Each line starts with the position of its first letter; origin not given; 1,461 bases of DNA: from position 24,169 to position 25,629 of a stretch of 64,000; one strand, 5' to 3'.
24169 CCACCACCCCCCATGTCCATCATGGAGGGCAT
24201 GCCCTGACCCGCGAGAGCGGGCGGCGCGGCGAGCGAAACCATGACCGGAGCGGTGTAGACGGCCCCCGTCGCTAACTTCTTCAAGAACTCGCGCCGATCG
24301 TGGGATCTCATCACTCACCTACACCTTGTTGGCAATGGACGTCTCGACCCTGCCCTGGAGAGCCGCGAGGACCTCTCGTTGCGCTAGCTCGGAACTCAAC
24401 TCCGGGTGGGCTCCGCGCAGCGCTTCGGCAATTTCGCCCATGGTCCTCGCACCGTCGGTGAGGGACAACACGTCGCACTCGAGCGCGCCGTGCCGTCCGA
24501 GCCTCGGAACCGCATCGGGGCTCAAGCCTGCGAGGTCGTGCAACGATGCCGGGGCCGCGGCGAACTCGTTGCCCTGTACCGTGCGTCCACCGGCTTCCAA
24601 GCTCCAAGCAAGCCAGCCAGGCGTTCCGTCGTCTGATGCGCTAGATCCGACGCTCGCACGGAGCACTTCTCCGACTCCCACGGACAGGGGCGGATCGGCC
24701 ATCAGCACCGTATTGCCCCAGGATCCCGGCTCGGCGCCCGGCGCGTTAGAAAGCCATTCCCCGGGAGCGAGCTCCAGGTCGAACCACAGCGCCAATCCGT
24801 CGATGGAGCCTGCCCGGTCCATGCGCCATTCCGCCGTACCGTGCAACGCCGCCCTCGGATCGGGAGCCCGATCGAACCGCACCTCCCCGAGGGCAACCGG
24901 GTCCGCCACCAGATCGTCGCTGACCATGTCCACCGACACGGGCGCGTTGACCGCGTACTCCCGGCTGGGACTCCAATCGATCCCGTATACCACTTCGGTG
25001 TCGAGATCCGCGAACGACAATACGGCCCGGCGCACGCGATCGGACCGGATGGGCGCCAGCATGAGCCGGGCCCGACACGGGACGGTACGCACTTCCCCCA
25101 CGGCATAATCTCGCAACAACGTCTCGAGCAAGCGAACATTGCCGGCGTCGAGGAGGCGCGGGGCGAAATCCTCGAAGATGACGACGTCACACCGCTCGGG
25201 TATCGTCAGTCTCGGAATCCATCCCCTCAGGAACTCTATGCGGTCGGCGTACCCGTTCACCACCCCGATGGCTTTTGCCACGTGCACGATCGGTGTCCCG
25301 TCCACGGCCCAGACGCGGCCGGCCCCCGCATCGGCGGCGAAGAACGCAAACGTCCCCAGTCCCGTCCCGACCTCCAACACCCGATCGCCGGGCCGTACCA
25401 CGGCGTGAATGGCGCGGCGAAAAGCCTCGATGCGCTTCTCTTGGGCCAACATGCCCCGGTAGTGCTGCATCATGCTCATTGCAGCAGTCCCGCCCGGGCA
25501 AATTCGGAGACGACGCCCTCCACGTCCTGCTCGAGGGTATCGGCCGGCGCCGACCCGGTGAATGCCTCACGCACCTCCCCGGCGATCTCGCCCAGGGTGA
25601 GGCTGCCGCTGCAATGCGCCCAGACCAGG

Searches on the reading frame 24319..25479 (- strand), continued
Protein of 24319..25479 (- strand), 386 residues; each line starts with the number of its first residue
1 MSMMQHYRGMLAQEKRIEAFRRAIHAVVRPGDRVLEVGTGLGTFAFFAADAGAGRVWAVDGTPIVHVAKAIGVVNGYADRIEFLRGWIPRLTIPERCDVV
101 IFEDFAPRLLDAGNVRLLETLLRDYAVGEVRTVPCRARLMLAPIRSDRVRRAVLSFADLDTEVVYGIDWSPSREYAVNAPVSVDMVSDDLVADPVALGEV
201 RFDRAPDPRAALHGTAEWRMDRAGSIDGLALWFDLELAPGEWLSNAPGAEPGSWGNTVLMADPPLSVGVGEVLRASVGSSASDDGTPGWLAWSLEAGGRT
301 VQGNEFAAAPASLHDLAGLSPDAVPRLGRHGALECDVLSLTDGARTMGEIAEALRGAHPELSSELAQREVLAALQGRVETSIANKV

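Call 49: fold_search(model_id=the predicted structure, library=pdb)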
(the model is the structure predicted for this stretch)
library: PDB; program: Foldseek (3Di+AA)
matches with E <= 10: 1914; with E <= 0.001: 905
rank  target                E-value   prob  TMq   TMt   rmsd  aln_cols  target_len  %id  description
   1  4c08                  4.3e-27  1.00  0.63  0.74   4.7       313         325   24  Crystal structure of M. musculus protein arginine methyltransferase PRMT6 with CaCl2 at 1.34 Angstroms (released 2014-07-30)
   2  6sqi                  6.6e-27  1.00  0.65  0.74   4.9       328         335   24  Crystal structure of mouse PRMT6 with C-terminal TEV cleavage site (released 2020-09-30)
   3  4c05                  7.8e-27  1.00  0.64  0.77   4.6       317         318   25  Crystal structure of M. musculus protein arginine methyltransferase PRMT6 with SAH (released 2014-07-30)
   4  5lv4                  7.8e-27  1.00  0.64  0.77   4.7       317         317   25  Crystal structure of mouse PRMT6 in complex with inhibitor LH1236 (released 2017-09-20)
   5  7nue_B                8.8e-27  1.00  0.63  0.75   4.7       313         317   24  Crystal structure of mouse PRMT6 in complex with inhibitor EML736 (released 2022-03-23)
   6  7nud_B                9.4e-27  1.00  0.63  0.75   4.7       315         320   24  Crystal structure of mouse PRMT6 in complex with inhibitor EML734 (released 2022-03-23)
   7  4c07                  9.4e-27  1.00  0.64  0.74   4.8       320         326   25  Crystal structure of M. musculus protein arginine methyltransferase PRMT6 with CaCl2 at 1.5 Angstroms (released 2014-07-30)
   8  4c06                  1.1e-26  1.00  0.65  0.76   4.8       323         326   24  Crystal structure of M. musculus protein arginine methyltransferase PRMT6 with MgCl2 (released 2014-07-30)
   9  6sqh_A                1.1e-26  1.00  0.64  0.75   5.1       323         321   24  Crystal structure of mouse PRMT6 with partial C-terminal TEV cleavage site (released 2020-09-30)
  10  6nt2_A                1.3e-26  1.00  0.68  0.78   3.2       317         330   20  type 1 PRMT in complex with the inhibitor GSK3368715 (released 2019-07-10)
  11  4c04                  1.3e-26  1.00  0.65  0.75   4.8       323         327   24  Crystal structure of M. musculus protein arginine methyltransferase PRMT6 with inhibitor (released 2014-07-30)
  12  7nue_A                1.4e-26  1.00  0.64  0.72   4.8       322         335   24  Crystal structure of mouse PRMT6 in complex with inhibitor EML736 (released 2022-03-23)
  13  6sqk_B                1.4e-26  1.00  0.63  0.72   4.8       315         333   25  Crystal structure of mouse PRMT6 with modified H7-4 peptide (released 2020-09-30)
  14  4c03_B                1.9e-26  1.00  0.62  0.72   4.8       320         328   25  Crystal structure of M. musculus protein arginine methyltransferase PRMT6 reduced (released 2014-07-30)
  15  6sq3_B                2.0e-26  1.00  0.63  0.76   4.9       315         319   24  Crystal structure of mouse PRMT6 in complex with inhibitor U1 (released 2020-09-30)
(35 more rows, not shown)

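Call 51: search_protein_families(library=pfam, proteins=[L029:1130-5425:+, L029:5622-6824:+, L029:9648-10019:+, L029:10030-10500:+, L048:4561-6672:+, L048:9456-10283:+, L048:10366-11229:+, L040:5974-7599:+, L041:9403-10560:+, L002:4788-5732:+], max_evalue=0.001)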
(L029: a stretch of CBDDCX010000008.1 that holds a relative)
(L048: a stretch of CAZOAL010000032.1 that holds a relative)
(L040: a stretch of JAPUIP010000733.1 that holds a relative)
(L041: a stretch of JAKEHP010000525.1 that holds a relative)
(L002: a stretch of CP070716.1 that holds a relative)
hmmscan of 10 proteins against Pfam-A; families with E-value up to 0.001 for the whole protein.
L029:1130-5425:+ (1431 aa): 7 families
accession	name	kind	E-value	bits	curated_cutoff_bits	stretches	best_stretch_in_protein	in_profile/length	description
PF04997.17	RNA_pol_Rpb1_1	-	2.9e-84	283.5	39.7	1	15-365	4-312/312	RNA polymerase Rpb1, domain 1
PF04998.22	RNA_pol_Rpb1_5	-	2.1e-73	247.5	28.5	1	806-1344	1-264/267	RNA polymerase Rpb1, domain 5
PF00623.25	RNA_pol_Rpb1_2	-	1.6e-39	136.3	25.3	2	416-508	73-165/166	RNA polymerase Rpb1, domain 2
PF04983.23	RNA_pol_Rpb1_3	-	2.2e-19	70.4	28.9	1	512-688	1-162/162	RNA polymerase Rpb1, domain 3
PF05000.22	RNA_pol_Rpb1_4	-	2.4e-19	69.6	24.8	1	717-804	1-107/107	RNA polymerase Rpb1, domain 4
PF21668.3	RPOC_hybrid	-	6.9e-11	42.3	27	0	1115-1153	32-69/102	DNA-directed RNA polymerase subunit beta', hybrid domain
PF01333.25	Apocytochr_F_C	-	1.6e-06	28.6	30.4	0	1201-1244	21-64/118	Apocytochrome F, C-terminal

L029:5622-6824:+ (400 aa): 1 family
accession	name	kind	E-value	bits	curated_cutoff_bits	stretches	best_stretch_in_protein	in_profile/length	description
PF14907.12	NTP_transf_5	-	4.3e-20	72.8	31.2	1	29-259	4-219/249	Uncharacterised nucleotidyltransferase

L029:9648-10019:+ (123 aa): 1 family
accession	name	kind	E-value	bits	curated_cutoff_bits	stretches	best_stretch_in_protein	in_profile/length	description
PF00164.32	Ribosom_S12_S23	-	5.3e-42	142.4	22.3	1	18-123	2-109/110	Ribosomal protein S12/S23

L029:10030-10500:+ (156 aa): 1 family
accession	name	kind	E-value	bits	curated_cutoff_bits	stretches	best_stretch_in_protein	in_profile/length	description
PF00177.27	Ribosomal_S7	-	2.2e-62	209.5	24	1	3-149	2-148/148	Ribosomal protein S7p/S5e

L048:4561-6672:+ (703 aa): 5 families
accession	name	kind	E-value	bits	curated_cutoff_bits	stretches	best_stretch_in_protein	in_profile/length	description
PF13807.11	GNVR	-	5.5e-15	55.5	27.7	1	350-423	6-79/82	G-rich domain on putative tyrosine kinase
PF13614.12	AAA_31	-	5e-12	46.6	27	1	506-638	11-149/177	AAA domain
PF10609.15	ParA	-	5.9e-07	29.6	27.1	1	497-666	4-173/246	NUBPL iron-transfer P-loop NTPase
PF01656.29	CbiA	-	5.3e-06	26.8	25.4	1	500-671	2-86/125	CobQ/CobB/MinD/ParA nucleotide binding domain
PF02706.20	Wzz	-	6.1e-05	23.7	25.5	1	19-108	2-91/91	Chain length determinant protein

L048:9456-10283:+ (275 aa): 1 family
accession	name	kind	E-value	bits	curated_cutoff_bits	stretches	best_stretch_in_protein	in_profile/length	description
PF14907.12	NTP_transf_5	-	4.5e-41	141.5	31.2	1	46-266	8-224/249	Uncharacterised nucleotidyltransferase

L048:10366-11229:+ (287 aa): 1 family
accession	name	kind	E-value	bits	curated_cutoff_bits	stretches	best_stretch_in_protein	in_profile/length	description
PF19567.5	CpsB_CapC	-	1.1e-44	153.1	27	2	129-261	102-234/234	Capsular polysaccharide synthesis, CpsB/CapC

L040:5974-7599:+ (541 aa): 2 families
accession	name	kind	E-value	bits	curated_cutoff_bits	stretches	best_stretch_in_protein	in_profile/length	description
PF00953.26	Glycos_transf_4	-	6.4e-38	130.7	27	1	98-249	3-159/160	Glycosyl transferase family 4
PF00990.26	GGDEF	-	2.9e-31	108.9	23.8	1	372-529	3-161/161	Diguanylate cyclase, GGDEF domain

L041:9403-10560:+ (385 aa): 1 family
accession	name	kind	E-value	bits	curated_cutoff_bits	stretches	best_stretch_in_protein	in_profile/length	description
PF14907.12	NTP_transf_5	-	4.5e-43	148.1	31.2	1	37-285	5-249/249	Uncharacterised nucleotidyltransferase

L002:4788-5732:+ (314 aa): 1 family
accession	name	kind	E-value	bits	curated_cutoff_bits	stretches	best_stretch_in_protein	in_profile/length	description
PF04151.21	PPC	-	7e-08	33.7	25.9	0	95-153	8-66/70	Bacterial pre-peptidase C-terminal domain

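Call 55: search_protein_families(library=pfam, proteins=[P0110, P0025, P0031, P0074, P0093, P0103, P0113], max_evalue=1)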
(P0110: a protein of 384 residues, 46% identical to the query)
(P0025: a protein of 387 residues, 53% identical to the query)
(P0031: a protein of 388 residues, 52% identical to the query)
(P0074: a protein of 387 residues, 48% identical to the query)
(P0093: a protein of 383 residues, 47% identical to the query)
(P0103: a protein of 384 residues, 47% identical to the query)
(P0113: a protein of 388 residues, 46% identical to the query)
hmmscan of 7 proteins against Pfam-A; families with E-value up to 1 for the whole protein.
P0110 (384 aa): 10 families
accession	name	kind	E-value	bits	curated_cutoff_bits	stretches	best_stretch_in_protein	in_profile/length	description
PF05402.18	PqqD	-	6.5e-05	23.6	23.4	1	330-370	19-58/67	Coenzyme PQQ synthesis protein D (PqqD)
PF02475.24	TRM5-TYW2_MTfase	-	0.00011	22.7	28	1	19-99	26-108/164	TRM5/TYW2 methyltransferase domain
PF06325.19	PrmA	-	0.00014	21.9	22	1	22-99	154-230/296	Ribosomal protein L11 methyltransferase (PrmA)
PF13649.12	Methyltransf_25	-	0.0009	20.3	27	1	33-100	1-69/97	Methyltransferase domain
PF17286.7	PRMT5_C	-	0.0039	17.6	30.3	1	213-291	68-147/167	PRMT5 oligomerisation domain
PF01728.25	FtsJ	-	0.0093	16.3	24.1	1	26-63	18-56/181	FtsJ-like methyltransferase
PF04445.19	SAM_MT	-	0.046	13.6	26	1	24-66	66-107/230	Putative SAM-dependent methyltransferase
PF05175.20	MTS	-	0.07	13.2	23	1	30-100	32-103/170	Methyltransferase small domain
PF08242.18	Methyltransf_12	-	0.076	14.2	30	1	34-100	1-70/98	Methyltransferase domain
PF13847.12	Methyltransf_31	-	0.22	11.7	27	1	29-69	3-46/145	Methyltransferase domain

P0025 (387 aa): 15 families
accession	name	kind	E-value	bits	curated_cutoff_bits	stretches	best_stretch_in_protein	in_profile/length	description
PF06325.19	PrmA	-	6.4e-06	26.3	22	1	23-101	154-231/296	Ribosomal protein L11 methyltransferase (PrmA)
PF13847.12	Methyltransf_31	-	9.3e-06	25.8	27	1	30-103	3-81/145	Methyltransferase domain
PF22528.1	PRMT_C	-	1.8e-05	25.2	27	1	136-278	2-145/164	Arginine methyltransferase oligomerization subdomain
PF13649.12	Methyltransf_25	-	3.3e-05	24.9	27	1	34-102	1-70/97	Methyltransferase domain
PF17286.7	PRMT5_C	-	0.00036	21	30.3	1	140-290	5-145/167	PRMT5 oligomerisation domain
PF02475.24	TRM5-TYW2_MTfase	-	0.00087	19.7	28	1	20-102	26-110/164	TRM5/TYW2 methyltransferase domain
PF13489.12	Methyltransf_23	-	0.0011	19.2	27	1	19-64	8-55/164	Methyltransferase domain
PF01728.25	FtsJ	-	0.0083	16.5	24.1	1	27-69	18-60/181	FtsJ-like methyltransferase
PF08241.18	Methyltransf_11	-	0.055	14.5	21.2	1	35-102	1-66/95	Methyltransferase domain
PF05175.20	MTS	-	0.096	12.8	23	1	15-101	14-103/170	Methyltransferase small domain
PF02353.26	CMAS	-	0.13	12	27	1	14-59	48-91/273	Mycolic acid cyclopropane synthetase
PF21475.2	PaaA-like_N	-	0.14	12.1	27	1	333-359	33-59/60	PaaA-like, N-terminal domain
PF05402.18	PqqD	-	0.21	12.4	23.4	1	332-372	20-59/67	Coenzyme PQQ synthesis protein D (PqqD)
PF16221.11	HTH_47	-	0.26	11.3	27.1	1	333-360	38-65/78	winged helix-turn-helix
PF07021.18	MetW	-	0.33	11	21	1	23-59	6-42/193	Methionine biosynthesis protein MetW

P0031 (388 aa): 18 families
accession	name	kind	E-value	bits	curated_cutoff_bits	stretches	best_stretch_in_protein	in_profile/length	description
PF13847.12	Methyltransf_31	-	6.5e-09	36.1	27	1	30-105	3-83/145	Methyltransferase domain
PF13649.12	Methyltransf_25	-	2.8e-08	34.8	27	1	34-123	1-91/97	Methyltransferase domain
PF02475.24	TRM5-TYW2_MTfase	-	4.1e-08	33.8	28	1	19-102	25-110/164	TRM5/TYW2 methyltransferase domain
PF06325.19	PrmA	-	3.7e-07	30.4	22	1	23-101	154-231/296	Ribosomal protein L11 methyltransferase (PrmA)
PF22528.1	PRMT_C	-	2.1e-06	28.2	27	1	138-280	4-147/164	Arginine methyltransferase oligomerization subdomain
PF08241.18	Methyltransf_11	-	5.1e-05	24.3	21.2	1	35-103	1-67/95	Methyltransferase domain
PF17286.7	PRMT5_C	-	0.00037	20.9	30.3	1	140-291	5-146/167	PRMT5 oligomerisation domain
PF13489.12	Methyltransf_23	-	0.002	18.3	27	1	14-63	3-54/164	Methyltransferase domain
PF08242.18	Methyltransf_12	-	0.0074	17.4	30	1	35-122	1-89/98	Methyltransferase domain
PF02353.26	CMAS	-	0.018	14.8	27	1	26-59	58-91/273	Mycolic acid cyclopropane synthetase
PF13578.12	Methyltransf_24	-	0.039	15.3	26.3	1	37-100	3-72/105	Methyltransferase domain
PF07021.18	MetW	-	0.041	14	21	1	22-72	5-54/193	Methionine biosynthesis protein MetW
PF05175.20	MTS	-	0.043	13.9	23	1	31-101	32-103/170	Methyltransferase small domain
PF01728.25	FtsJ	-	0.058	13.8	24.1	1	27-64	18-56/181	FtsJ-like methyltransferase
PF16221.11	HTH_47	-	0.065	13.2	27.1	1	331-367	36-72/78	winged helix-turn-helix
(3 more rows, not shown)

P0074 (387 aa): 10 families
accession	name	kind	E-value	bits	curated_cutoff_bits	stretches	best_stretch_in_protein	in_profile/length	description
PF22528.1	PRMT_C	-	3.4e-07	30.8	27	1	133-277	2-147/164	Arginine methyltransferase oligomerization subdomain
PF17286.7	PRMT5_C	-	1.2e-05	25.8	30.3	1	137-291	5-149/167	PRMT5 oligomerisation domain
PF13847.12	Methyltransf_31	-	1.9e-05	24.8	27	1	26-102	2-83/145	Methyltransferase domain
PF02475.24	TRM5-TYW2_MTfase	-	3.7e-05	24.2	28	1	17-99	26-110/164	TRM5/TYW2 methyltransferase domain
PF06325.19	PrmA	-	6.7e-05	23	22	1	20-98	154-231/296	Ribosomal protein L11 methyltransferase (PrmA)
PF13649.12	Methyltransf_25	-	0.00065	20.8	27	1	31-118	1-89/97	Methyltransferase domain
PF01728.25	FtsJ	-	0.0032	17.9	24.1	1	25-68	19-62/181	FtsJ-like methyltransferase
PF13489.12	Methyltransf_23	-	0.023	14.9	27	1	11-98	3-86/164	Methyltransferase domain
PF16221.11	HTH_47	-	0.049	13.6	27.1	1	327-360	35-68/78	winged helix-turn-helix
PF24256.1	DUF7457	-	0.088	13.2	27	1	43-66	19-42/55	Family of unknown function (DUF7457)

P0093 (383 aa): 14 families
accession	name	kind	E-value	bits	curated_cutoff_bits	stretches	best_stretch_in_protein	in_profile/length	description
PF22528.1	PRMT_C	-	1.2e-06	29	27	1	161-275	24-142/164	Arginine methyltransferase oligomerization subdomain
PF17286.7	PRMT5_C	-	2e-05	25.1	30.3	1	213-277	67-134/167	PRMT5 oligomerisation domain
PF13649.12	Methyltransf_25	-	0.00023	22.2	27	1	33-127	1-95/97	Methyltransferase domain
PF06325.19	PrmA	-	0.0019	18.2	22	1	22-83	154-216/296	Ribosomal protein L11 methyltransferase (PrmA)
PF13847.12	Methyltransf_31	-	0.01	15.9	27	1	29-102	3-81/145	Methyltransferase domain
PF13578.12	Methyltransf_24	-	0.014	16.7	26.3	1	34-100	1-73/105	Methyltransferase domain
PF02475.24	TRM5-TYW2_MTfase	-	0.039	14.4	28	1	18-91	25-100/164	TRM5/TYW2 methyltransferase domain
PF13489.12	Methyltransf_23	-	0.048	13.8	27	1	16-63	9-55/164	Methyltransferase domain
PF02353.26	CMAS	-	0.082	12.6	27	1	26-82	59-116/273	Mycolic acid cyclopropane synthetase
PF08241.18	Methyltransf_11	-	0.091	13.9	21.2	0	34-103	1-68/95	Methyltransferase domain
PF08242.18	Methyltransf_12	-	0.092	13.9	30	1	34-130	1-97/98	Methyltransferase domain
PF22655.1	SpoU_sub_bind_like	-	0.13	13.2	27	1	3-68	4-67/90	SpoU L30e-like domain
PF06080.18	DUF938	-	0.24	11.6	27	1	17-57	16-53/202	Protein of unknown function (DUF938)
PF19610.4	DUF6115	-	0.36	11.6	27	1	328-360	97-129/134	Family of unknown function (DUF6115)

P0103 (384 aa): 12 families
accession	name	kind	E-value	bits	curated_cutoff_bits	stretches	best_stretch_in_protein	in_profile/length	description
PF22528.1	PRMT_C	-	2.4e-07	31.3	27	1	136-271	2-140/164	Arginine methyltransferase oligomerization subdomain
PF13649.12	Methyltransf_25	-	0.00016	22.7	27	1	34-96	1-64/97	Methyltransferase domain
PF06325.19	PrmA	-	0.00019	21.5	22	1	23-83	154-215/296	Ribosomal protein L11 methyltransferase (PrmA)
PF13578.12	Methyltransf_24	-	0.00073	20.8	26.3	1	35-91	1-60/105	Methyltransferase domain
PF13847.12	Methyltransf_31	-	0.001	19.2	27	1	31-92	4-67/145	Methyltransferase domain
PF02475.24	TRM5-TYW2_MTfase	-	0.0013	19.1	28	1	21-96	27-104/164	TRM5/TYW2 methyltransferase domain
PF17286.7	PRMT5_C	-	0.0082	16.6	30.3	1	212-293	68-151/167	PRMT5 oligomerisation domain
PF24256.1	DUF7457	-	0.031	14.7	27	1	49-72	22-45/55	Family of unknown function (DUF7457)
PF08241.18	Methyltransf_11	-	0.097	13.8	21.2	0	35-92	1-55/95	Methyltransferase domain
PF06080.18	DUF938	-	0.1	12.8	27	1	26-59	20-54/202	Protein of unknown function (DUF938)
PF13489.12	Methyltransf_23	-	0.15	12.2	27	1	30-64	22-55/164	Methyltransferase domain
PF08242.18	Methyltransf_12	-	0.23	12.6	30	1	35-79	1-45/98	Methyltransferase domain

P0113 (388 aa): 14 families
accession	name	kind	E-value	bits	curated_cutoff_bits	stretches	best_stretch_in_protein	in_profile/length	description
PF13649.12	Methyltransf_25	-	8.2e-06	26.9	27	1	34-102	1-70/97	Methyltransferase domain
PF22528.1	PRMT_C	-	2.4e-05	24.8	27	1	158-271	25-142/164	Arginine methyltransferase oligomerization subdomain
PF13847.12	Methyltransf_31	-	2.5e-05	24.4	27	1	30-104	3-82/145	Methyltransferase domain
PF06325.19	PrmA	-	4.4e-05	23.6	22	1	23-100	154-230/296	Ribosomal protein L11 methyltransferase (PrmA)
PF01728.25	FtsJ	-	0.00079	19.8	24.1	1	27-66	18-58/181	FtsJ-like methyltransferase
PF13489.12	Methyltransf_23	-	0.0014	18.8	27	1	19-68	8-59/164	Methyltransferase domain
PF17286.7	PRMT5_C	-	0.0038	17.6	30.3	1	209-267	67-128/167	PRMT5 oligomerisation domain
PF08241.18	Methyltransf_11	-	0.007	17.4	21.2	1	35-101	1-65/95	Methyltransferase domain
PF02475.24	TRM5-TYW2_MTfase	-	0.04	14.3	28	1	18-60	24-67/164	TRM5/TYW2 methyltransferase domain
PF08242.18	Methyltransf_12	-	0.044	15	30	1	35-103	1-72/98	Methyltransferase domain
PF05175.20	MTS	-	0.056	13.5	23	1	31-75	32-78/170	Methyltransferase small domain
PF02353.26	CMAS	-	0.11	12.3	27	1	27-51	59-83/273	Mycolic acid cyclopropane synthetase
PF08003.17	Methyltransf_9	-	0.13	11.6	23.8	1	31-67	116-152/315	Protein of unknown function (DUF1698)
PF24256.1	DUF7457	-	0.15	12.5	27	1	48-68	21-41/55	Family of unknown function (DUF7457)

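Call 88: search_protein_families(library=pfam, proteins=[L006:13214-13807:+, L006:9594-11018:+, L006:11006-11716:+, L006:11716-12525:+, L006:12486-13217:+], max_evalue=0.001)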
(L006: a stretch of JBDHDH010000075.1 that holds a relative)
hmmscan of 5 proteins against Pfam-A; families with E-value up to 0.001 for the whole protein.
L006:13214-13807:+ (197 aa): 1 family
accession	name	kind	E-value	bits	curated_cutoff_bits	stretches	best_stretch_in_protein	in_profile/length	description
PF09837.15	DUF2064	-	6.2e-33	113.6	25.8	1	43-156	6-120/120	Uncharacterized protein conserved in bacteria (DUF2064)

L006:9594-11018:+ (474 aa): 9 families
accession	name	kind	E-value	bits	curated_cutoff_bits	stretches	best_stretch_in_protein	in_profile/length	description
PF07992.20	Pyr_redox_2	-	3.1e-62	211.1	26.1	1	5-322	2-291/291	Pyridine nucleotide-disulphide oxidoreductase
PF02852.28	Pyr_redox_dim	-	5.4e-30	104.3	25.3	1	342-448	1-108/110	Pyridine nucleotide-disulphide oxidoreductase, dimerisation domain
PF00070.33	Pyr_redox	-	1.8e-21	76.9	22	1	170-243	1-74/82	Pyridine nucleotide-disulphide oxidoreductase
PF13738.12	Pyr_redox_3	-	2e-08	34.3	30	1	121-306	115-305/305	Pyridine nucleotide-disulphide oxidoreductase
PF01134.28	GIDA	-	4.5e-08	33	22.1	1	5-140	1-150/391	Glucose inhibited division protein A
PF03486.20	HI0933_like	-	4.7e-07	30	50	0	5-35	2-32/244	HI0933-like protein Rossmann domain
PF01494.25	FAD_binding_3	-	1e-06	28.7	22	0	171-206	4-39/349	FAD binding domain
PF13450.12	NAD_binding_8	-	4.8e-06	27.2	21.9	0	173-202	1-30/68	NAD(P)-binding Rossmann-like domain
PF12831.13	FAD_oxidored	-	0.00016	21.5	27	0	5-40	1-37/416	FAD dependent oxidoreductase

L006:11006-11716:+ (236 aa): 1 family
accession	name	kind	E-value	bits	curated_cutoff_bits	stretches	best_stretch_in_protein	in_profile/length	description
PF09335.16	VTT_dom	-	2.3e-25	89.9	33.9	1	70-185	1-121/123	VTT domain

L006:11716-12525:+ (269 aa): 1 family
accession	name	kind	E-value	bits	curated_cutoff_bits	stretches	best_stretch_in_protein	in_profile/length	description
PF04784.19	DUF547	-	2.3e-25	89.5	27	1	72-192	5-125/125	Protein of unknown function, DUF547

L006:12486-13217:+ (243 aa): 1 family
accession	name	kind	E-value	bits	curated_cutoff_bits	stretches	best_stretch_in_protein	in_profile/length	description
PF00535.33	Glycos_transf_2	-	2e-13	51.1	23.3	1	21-139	2-129/168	Glycosyl transferase family 2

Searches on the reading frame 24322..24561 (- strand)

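Call 55: search_protein_families(library=pfam, proteins=[window:24322-24561:-], max_evalue=1)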
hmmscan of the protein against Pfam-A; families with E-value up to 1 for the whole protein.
seq(80 aa): 4 families
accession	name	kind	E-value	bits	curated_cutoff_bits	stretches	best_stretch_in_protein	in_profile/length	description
PF05402.18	PqqD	-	0.057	14.2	23.4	1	31-69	22-59/67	Coenzyme PQQ synthesis protein D (PqqD)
PF24875.1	DUF7736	-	0.12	13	25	0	39-57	40-58/59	Domain of unknown function (DUF7736)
PF12840.13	HTH_20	-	0.17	12.3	27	1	30-56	8-36/51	Helix-turn-helix domain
PF16221.11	HTH_47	-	0.18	11.8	27.1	1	30-49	38-57/78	winged helix-turn-helix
